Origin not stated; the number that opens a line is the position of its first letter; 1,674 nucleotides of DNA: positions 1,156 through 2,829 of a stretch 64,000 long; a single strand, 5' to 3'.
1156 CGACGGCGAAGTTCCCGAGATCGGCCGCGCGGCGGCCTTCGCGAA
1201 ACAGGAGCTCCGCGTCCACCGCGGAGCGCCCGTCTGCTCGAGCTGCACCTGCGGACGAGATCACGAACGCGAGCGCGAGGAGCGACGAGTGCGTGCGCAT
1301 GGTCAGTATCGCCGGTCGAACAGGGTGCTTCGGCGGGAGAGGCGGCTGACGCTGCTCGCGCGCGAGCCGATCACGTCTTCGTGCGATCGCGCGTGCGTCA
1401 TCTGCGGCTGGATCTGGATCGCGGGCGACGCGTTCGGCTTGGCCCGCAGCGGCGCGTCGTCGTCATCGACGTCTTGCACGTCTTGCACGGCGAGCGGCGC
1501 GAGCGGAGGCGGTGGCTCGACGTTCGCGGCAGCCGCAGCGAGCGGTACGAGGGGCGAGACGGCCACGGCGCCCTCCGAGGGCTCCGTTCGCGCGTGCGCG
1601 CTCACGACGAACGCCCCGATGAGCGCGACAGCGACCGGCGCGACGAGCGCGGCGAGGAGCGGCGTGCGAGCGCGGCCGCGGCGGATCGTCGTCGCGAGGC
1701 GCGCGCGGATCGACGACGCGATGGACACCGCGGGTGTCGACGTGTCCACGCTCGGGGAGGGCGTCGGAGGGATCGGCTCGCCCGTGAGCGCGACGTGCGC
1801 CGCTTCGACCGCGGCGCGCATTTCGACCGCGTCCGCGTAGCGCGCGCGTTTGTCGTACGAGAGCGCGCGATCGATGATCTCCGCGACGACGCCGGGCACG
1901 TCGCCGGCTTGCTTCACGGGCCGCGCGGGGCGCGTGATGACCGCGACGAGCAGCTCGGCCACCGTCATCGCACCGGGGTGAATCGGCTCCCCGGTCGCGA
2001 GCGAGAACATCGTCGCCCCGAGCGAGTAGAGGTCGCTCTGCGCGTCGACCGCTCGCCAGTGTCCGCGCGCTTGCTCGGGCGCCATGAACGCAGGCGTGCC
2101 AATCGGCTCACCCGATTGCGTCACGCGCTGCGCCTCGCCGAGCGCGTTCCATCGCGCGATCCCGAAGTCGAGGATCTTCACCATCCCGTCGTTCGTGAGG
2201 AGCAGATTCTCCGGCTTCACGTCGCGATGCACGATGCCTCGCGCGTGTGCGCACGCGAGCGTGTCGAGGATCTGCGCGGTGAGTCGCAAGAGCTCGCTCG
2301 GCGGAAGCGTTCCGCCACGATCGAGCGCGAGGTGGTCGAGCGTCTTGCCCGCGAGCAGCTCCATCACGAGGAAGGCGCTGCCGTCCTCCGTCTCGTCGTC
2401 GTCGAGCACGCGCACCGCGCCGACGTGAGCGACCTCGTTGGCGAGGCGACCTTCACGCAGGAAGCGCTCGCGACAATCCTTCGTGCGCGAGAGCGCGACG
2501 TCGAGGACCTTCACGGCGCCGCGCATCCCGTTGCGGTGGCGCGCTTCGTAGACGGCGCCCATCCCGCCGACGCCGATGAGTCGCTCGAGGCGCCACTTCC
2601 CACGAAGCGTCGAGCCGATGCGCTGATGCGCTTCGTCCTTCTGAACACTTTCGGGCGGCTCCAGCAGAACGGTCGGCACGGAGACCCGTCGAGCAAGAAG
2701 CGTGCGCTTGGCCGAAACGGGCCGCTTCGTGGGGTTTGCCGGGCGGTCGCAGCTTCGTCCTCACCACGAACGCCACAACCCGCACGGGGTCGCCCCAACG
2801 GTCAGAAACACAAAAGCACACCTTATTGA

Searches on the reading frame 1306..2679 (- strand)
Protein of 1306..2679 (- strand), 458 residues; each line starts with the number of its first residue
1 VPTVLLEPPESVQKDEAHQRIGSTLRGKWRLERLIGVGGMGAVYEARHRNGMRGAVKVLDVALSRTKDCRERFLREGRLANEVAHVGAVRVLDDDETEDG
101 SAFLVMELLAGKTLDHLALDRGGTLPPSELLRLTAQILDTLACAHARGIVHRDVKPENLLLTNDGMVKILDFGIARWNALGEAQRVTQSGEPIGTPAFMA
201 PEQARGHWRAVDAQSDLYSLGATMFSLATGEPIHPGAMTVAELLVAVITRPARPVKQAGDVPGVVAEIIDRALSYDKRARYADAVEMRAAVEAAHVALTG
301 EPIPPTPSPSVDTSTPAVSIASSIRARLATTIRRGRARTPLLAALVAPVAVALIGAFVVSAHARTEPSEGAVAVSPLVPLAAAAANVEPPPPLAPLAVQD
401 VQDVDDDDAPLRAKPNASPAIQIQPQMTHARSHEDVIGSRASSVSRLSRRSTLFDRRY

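Call 24: search_protein_families(library=ncbifam, proteins=[window:1306-2679:-], max_evalue=0.00001)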
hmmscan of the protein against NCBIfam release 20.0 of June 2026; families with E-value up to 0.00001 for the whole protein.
window:1306-2679:- (458 aa): 14 families
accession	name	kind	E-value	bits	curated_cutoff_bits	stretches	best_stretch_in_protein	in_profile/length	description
NF033483.0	PknB_PASTA_kin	equivalog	3.3e-69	234.4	450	1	22-295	2-269/563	Stk1 family PASTA domain-containing Ser/Thr kinase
TIGR03903.1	TOMM_kin_cyc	equivalog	3.5e-43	147.7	705.75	1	53-289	5-242/1267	TOMM system kinase/cyclase fusion protein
NF052427.1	StpK7MSMEG_1200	equivalog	2.3e-40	138.7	900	1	25-299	5-273/601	serine/threonine protein kinase StpK7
NF047741.1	antiphage_MADS6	equivalog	7.9e-38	130.4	460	2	129-305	300-471/612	methylation-associated defense system protein kinase MAD6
NF038150.1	lanthi_synth_IV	equivalog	1e-30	106.8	650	1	13-308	175-460/851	class IV lanthionine synthetase LanL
NF053615.1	SerThrKinAfsKStmc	equivalog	1.9e-29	102.9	1300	1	35-352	21-321/809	protein serine/threonine kinase AfsK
NF009651.0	PRK13184.1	equivalog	4e-27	94.6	839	1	29-293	4-289/932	serine/threonine-protein kinase PknD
NF033442.0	BREX_PglW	equivalog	2.2e-21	75.4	990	1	5-177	490-662/1391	BREX system serine/threonine kinase PglW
NF038151.1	lanthi_synth_III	equivalog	1.8e-17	63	575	1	7-229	200-424/833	class III lanthionine synthetase LanKC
NF043056.1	T4SS_LegK1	equivalog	1.4e-11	43.7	550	1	46-222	98-278/516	Dot/Icm T4SS effector kinase LegK1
NF058632.1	SerThrKinPrkT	equivalog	2.9e-10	39.6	280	1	15-172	4-162/322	serine/threonine protein kinase PrkT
NF011464.0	PRK14879.1-7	equivalog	2.8e-08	33.7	246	1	53-186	38-160/221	Kae1-associated kinase Bud32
TIGR03724.2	arch_bud32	equivalog_domain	2.8e-07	30.2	125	1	70-182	37-138/193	KEOPS complex kinase/ATPase Bud32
NF011463.0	PRK14879.1-4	equivalog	1.9e-06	27.5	188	1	39-180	38-165/237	Kae1-associated kinase Bud32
